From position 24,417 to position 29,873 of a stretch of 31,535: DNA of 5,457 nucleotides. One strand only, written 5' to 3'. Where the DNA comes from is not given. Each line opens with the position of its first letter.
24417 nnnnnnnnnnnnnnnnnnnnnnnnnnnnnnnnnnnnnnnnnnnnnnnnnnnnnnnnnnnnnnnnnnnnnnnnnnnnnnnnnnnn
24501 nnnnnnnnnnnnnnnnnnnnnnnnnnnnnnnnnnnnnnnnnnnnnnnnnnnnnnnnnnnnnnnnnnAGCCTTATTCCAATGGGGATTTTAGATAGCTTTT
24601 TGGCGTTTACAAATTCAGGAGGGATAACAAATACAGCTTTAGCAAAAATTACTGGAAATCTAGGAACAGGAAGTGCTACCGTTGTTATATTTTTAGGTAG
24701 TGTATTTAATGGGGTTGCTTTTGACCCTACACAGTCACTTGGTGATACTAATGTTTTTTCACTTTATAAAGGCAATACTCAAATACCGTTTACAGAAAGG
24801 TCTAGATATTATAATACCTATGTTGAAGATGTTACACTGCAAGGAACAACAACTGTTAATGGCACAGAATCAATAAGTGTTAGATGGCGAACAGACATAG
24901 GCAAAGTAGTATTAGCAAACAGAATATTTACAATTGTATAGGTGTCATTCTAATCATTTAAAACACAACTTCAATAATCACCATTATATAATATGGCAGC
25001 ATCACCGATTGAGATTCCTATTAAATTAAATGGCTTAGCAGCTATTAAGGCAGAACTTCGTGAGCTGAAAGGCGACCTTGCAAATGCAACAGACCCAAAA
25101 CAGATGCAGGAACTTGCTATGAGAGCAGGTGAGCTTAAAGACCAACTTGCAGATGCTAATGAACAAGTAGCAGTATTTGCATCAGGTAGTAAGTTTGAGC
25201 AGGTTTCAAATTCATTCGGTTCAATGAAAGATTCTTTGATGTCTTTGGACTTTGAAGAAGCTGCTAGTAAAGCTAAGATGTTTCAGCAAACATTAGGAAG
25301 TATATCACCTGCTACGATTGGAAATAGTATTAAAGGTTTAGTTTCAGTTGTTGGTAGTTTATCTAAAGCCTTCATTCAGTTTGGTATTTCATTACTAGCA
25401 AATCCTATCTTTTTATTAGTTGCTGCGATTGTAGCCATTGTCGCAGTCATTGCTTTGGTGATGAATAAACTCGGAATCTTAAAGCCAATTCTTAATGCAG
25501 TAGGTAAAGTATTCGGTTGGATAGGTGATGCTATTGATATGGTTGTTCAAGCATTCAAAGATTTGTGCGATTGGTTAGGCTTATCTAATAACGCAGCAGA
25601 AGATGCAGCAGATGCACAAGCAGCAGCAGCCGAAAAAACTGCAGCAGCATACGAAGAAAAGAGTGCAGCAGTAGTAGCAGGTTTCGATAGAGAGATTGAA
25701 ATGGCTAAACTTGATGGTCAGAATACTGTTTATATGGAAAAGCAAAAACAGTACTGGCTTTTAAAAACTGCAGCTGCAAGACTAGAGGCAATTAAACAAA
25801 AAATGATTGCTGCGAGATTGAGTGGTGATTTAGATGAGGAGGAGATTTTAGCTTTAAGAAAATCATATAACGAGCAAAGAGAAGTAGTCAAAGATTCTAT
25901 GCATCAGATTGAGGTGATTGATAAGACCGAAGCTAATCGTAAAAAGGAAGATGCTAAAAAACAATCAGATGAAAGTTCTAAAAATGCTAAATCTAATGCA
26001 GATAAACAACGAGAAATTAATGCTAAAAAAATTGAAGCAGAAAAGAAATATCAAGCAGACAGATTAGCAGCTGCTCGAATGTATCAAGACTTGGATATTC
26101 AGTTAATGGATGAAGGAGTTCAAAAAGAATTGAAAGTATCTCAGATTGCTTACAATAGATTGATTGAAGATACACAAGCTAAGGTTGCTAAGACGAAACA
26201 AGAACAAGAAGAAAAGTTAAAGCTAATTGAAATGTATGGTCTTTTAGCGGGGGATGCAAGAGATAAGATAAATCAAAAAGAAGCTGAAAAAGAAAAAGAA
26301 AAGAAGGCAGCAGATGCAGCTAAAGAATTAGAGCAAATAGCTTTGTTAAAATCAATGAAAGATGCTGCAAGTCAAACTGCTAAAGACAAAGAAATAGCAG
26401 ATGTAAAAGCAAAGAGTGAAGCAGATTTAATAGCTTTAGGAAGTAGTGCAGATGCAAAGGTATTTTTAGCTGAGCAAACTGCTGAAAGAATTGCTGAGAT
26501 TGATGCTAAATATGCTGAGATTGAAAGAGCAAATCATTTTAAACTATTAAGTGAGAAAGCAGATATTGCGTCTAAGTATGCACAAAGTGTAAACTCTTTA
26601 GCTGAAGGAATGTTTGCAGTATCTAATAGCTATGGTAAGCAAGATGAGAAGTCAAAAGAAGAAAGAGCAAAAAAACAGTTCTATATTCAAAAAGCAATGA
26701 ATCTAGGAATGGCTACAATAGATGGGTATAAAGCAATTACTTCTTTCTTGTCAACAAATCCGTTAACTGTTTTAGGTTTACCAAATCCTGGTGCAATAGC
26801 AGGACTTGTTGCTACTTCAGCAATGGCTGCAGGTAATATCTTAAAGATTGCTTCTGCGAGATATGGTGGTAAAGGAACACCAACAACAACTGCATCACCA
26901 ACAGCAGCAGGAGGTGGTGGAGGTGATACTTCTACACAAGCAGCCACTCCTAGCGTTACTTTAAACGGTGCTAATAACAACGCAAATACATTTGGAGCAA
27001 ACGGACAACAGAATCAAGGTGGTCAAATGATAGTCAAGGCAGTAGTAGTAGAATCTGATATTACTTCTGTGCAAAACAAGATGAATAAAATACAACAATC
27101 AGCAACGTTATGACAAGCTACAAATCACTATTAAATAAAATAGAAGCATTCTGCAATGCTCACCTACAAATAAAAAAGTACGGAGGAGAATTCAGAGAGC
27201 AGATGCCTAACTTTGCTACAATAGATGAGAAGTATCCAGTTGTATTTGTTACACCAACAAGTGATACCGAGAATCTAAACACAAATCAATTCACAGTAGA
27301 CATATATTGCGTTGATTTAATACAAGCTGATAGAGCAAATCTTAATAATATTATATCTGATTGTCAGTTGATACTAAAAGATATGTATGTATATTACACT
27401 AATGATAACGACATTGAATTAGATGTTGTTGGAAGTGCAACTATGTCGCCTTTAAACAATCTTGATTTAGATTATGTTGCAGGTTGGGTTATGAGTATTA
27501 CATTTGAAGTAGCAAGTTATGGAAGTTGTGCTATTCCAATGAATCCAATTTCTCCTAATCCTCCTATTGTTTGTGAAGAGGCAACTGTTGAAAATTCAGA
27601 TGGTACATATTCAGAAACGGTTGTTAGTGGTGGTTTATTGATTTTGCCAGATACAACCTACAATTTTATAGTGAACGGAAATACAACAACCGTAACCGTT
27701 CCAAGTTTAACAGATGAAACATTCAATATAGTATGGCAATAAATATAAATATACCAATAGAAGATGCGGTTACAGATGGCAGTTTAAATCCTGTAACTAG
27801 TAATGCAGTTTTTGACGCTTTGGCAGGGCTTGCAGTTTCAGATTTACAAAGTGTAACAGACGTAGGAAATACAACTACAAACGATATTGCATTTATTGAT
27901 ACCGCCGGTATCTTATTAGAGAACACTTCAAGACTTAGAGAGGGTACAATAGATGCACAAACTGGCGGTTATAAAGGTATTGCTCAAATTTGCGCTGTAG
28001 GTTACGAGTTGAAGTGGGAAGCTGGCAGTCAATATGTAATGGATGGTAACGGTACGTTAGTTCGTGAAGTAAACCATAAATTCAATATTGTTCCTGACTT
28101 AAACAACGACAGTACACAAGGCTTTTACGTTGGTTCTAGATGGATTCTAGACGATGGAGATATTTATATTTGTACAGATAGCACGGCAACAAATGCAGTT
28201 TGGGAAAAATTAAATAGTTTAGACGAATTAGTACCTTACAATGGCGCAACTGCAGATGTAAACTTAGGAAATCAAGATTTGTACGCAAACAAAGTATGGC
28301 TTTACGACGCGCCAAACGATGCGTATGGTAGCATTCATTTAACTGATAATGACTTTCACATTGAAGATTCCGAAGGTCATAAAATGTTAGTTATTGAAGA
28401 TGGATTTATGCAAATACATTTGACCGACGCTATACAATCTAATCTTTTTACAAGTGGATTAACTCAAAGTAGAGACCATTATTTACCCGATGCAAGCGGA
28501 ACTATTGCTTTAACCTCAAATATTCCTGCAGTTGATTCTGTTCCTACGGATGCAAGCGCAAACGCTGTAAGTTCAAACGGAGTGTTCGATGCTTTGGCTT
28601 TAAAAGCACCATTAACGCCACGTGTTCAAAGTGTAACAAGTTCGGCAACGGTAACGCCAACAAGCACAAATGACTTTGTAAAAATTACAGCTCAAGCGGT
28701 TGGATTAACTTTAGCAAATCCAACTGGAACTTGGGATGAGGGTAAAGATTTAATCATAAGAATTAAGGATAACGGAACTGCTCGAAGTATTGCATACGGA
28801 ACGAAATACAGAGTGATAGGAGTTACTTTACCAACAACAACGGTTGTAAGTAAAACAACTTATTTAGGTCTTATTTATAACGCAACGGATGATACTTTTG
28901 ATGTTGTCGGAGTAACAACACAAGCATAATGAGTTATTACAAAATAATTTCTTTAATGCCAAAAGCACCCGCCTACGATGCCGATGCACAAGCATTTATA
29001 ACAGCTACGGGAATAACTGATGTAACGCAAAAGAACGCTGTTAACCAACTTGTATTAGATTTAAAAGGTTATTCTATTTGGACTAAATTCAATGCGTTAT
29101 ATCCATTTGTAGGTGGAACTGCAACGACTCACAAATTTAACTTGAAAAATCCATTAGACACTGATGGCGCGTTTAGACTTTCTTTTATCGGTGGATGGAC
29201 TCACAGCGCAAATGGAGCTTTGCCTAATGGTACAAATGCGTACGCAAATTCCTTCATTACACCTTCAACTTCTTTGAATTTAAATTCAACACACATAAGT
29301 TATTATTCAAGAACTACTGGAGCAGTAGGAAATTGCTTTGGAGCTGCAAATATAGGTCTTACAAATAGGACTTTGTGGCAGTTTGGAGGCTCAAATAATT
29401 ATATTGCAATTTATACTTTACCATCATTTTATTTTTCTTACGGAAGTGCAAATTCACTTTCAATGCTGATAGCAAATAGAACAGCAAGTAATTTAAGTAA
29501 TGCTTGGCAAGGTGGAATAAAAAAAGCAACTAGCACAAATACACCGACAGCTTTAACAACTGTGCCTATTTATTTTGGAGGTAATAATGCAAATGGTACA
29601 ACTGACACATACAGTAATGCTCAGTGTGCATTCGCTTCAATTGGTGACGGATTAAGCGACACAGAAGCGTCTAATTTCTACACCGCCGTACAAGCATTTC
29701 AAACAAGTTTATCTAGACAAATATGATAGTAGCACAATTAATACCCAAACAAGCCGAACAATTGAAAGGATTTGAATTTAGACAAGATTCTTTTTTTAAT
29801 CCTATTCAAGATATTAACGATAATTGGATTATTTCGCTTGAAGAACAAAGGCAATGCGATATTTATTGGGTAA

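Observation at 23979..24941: Ice-binding-protein-like (DUF3494) beta-helix at the tip of a phage tail protein, with a second partial copy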

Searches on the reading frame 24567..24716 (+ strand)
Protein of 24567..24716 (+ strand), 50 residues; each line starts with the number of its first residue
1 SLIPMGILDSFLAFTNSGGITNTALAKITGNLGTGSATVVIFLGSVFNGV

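Call 79: search_solved_structures(query=A7, max_evalue=1, show_alignments=2)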
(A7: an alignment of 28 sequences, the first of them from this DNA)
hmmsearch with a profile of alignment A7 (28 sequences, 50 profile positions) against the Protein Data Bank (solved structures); distinct sequences matched with E-value up to 1: 16.
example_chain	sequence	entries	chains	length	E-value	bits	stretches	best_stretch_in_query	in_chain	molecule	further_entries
5uyt_A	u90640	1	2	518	1.5e-15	60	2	4-43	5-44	Ice-binding protein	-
7bwx_A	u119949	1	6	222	2.4e-05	27.3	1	3-49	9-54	Ice-binding protein isoform1a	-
7bwy_A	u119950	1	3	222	2.4e-05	27.3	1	3-49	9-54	Ice-binding protein isoform1a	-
6eio_A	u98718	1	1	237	0.0011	21.9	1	2-50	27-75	Antifreeze protein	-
6a8k_A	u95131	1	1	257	0.0054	19.8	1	3-42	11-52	Ice binding protein 1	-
4nu3_A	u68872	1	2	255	0.015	18.3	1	2-43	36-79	ice-binding protein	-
8x0z_A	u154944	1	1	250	0.028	17.5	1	2-34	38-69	Ice-binding protein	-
7ehk_A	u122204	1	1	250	0.038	17.1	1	2-35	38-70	Ice-binding protein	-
8x1o_A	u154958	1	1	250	0.047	16.7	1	2-35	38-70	Ice-binding protein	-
4nu2_A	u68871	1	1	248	0.047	16.7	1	2-35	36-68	Antifreeze protein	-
8x1p_A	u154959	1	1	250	0.048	16.7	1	2-35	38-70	Ice-binding protein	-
8x1l_A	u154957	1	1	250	0.05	16.7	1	2-34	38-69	Ice-binding protein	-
3uyv_A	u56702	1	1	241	0.062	16.4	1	3-43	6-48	Antifreeze protein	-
3uyu_A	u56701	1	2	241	0.15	15.2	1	3-43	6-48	Antifreeze protein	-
4nuh_A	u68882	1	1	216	0.47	13.5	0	3-35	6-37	ice-binding protein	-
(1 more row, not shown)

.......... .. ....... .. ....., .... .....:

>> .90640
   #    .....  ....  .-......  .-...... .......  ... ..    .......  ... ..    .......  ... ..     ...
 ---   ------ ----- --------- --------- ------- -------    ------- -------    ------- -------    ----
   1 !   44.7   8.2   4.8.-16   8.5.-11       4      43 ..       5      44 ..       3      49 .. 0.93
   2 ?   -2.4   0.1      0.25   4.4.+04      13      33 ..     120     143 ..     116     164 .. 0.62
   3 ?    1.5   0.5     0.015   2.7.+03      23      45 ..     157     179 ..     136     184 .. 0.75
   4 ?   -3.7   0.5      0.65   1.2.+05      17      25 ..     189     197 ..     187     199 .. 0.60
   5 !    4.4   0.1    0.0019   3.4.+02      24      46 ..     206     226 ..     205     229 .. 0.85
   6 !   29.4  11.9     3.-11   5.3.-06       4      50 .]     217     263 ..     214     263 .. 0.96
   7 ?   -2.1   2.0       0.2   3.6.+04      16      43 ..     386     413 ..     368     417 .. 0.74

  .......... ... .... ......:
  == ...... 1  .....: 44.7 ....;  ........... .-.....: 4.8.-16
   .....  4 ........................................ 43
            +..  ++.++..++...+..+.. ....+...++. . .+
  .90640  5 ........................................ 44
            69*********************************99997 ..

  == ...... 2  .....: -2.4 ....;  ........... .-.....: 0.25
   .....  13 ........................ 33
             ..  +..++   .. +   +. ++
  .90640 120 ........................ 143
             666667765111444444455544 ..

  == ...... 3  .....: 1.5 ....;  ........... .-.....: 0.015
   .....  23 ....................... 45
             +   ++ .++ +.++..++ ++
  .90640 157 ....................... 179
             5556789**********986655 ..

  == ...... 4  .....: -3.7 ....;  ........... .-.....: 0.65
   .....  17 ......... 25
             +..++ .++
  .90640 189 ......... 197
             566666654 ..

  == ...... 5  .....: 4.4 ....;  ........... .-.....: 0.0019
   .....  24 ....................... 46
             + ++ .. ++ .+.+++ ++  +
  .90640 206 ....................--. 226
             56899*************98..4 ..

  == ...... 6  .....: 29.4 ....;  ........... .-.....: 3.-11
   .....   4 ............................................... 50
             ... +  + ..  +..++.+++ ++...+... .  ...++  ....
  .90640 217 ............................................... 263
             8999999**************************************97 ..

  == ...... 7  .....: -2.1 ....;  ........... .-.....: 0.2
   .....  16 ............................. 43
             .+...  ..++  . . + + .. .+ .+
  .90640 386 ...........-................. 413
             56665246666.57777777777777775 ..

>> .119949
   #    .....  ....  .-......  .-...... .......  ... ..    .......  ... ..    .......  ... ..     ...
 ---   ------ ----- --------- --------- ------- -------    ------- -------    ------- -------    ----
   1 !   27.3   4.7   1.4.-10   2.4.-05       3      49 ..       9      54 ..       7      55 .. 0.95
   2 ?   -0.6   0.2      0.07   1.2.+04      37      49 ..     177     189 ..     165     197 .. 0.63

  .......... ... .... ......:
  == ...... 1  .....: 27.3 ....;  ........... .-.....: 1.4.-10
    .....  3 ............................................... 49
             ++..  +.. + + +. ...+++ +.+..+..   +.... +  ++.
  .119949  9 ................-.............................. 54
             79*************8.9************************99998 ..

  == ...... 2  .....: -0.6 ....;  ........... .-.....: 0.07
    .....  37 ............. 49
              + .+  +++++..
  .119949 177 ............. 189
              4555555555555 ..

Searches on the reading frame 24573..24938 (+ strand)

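Call 40: search_protein_families(library=pfam, proteins=[window:24573-24938:+], max_evalue=10)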
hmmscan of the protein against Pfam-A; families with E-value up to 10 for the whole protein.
seq(122 aa): 1 family
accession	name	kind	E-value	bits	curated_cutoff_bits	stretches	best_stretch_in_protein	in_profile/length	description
PF01420.25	Methylase_S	-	0.027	15.1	22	1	61-116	22-77/168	Type I restriction modification DNA specificity domain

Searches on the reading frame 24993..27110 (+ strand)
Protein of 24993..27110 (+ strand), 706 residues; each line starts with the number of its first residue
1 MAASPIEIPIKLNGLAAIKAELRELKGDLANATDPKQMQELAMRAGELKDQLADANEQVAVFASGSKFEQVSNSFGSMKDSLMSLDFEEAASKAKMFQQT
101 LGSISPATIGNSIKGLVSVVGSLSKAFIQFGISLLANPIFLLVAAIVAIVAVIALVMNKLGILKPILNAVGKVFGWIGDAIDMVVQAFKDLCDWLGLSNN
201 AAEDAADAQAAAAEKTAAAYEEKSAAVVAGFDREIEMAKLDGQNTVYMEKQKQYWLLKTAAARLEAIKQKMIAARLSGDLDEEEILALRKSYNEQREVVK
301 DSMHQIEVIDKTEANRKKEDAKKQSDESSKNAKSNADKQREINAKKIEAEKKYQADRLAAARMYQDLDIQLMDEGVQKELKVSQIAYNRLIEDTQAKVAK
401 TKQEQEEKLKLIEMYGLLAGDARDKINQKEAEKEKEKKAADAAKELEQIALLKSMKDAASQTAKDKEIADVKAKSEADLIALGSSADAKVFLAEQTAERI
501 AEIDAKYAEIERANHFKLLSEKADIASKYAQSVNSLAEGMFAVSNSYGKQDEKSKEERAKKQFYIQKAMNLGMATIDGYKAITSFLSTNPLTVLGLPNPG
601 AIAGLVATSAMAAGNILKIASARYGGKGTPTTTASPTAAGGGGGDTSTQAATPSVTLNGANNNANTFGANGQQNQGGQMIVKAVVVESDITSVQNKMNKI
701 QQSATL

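Call 3: search_protein_families(library=pfam, proteins=[window:24993-27110:+], max_evalue=1)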
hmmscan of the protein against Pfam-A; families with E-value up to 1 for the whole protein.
window:24993-27110:+ (706 aa): 1 family
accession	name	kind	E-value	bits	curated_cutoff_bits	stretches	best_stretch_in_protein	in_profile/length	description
PF22817.2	ApeP-like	-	0.048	13.7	27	1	143-203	23-81/158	ApeP dehydratase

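Call 4: search_protein_families(library=phrogs, proteins=[window:24993-27110:+], max_evalue=0.01)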
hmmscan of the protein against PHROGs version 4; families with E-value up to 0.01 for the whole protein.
window:24993-27110:+ (706 aa): 1 family
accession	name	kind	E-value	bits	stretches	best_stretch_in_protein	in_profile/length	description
phrog_9483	-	tail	0.00015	21.4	1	422-672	403-635/657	tail length tape measure protein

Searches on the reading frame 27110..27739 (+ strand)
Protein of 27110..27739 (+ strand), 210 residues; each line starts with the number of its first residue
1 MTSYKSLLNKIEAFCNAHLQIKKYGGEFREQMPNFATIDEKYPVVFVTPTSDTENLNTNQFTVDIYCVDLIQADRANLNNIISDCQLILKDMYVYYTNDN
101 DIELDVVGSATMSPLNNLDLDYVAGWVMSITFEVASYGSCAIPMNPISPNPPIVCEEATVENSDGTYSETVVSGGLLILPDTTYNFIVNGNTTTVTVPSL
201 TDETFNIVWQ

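Call 10: search_protein_families(library=phrogs, proteins=[window:27110-27739:+], max_evalue=0.001)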
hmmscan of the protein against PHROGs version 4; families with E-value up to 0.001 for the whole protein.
window:27110-27739:+ (210 aa): 1 family
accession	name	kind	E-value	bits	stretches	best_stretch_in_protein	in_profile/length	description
phrog_3859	-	unknown function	0.0001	23.5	1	75-124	3-52/84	-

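Call 11: search_protein_families(library=pfam, proteins=[window:27110-27739:+], max_evalue=0.001)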
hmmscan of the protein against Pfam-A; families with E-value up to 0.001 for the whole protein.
window:27110-27739:+ (210 aa): 1 family
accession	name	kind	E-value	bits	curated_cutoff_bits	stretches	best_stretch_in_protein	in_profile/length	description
PF22280.2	VtrC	-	0.00015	22.7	27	1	56-106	24-74/126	VtrC lipocalin-like domain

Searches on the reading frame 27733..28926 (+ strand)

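Call 10: search_protein_families(library=phrogs, proteins=[window:27733-28926:+], max_evalue=0.001)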
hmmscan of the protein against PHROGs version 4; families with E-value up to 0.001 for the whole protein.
window:27733-28926:+ (398 aa): 2 families
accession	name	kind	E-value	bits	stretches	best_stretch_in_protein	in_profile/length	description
phrog_3030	-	unknown function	1.9e-18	67.6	1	322-397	196-271/272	-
phrog_24891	-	head and packaging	2.8e-07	30.3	0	267-308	387-427/773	virion structural protein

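Call 11: search_protein_families(library=pfam, proteins=[window:27733-28926:+], max_evalue=0.001)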
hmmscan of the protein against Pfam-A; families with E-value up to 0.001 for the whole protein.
window:27733-28926:+ (398 aa): 0 families

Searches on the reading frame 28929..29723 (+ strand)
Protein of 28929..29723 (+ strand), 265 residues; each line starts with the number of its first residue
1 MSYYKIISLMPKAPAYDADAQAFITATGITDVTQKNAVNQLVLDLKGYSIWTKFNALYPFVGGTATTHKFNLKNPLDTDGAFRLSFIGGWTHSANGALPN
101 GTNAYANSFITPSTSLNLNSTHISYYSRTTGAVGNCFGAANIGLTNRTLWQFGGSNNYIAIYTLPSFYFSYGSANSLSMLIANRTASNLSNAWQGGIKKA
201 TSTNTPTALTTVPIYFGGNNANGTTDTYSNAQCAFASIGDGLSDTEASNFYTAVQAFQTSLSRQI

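Call 10: search_protein_families(library=phrogs, proteins=[window:28929-29723:+], max_evalue=0.001)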
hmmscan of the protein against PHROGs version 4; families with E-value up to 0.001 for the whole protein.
window:28929-29723:+ (265 aa): 1 family
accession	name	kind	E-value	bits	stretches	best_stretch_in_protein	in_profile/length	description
phrog_17104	-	unknown function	1.9e-06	28.7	1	16-255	11-260/264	-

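Call 11: search_protein_families(library=pfam, proteins=[window:28929-29723:+], max_evalue=0.001)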
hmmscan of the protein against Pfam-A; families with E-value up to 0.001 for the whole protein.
window:28929-29723:+ (265 aa): 0 families
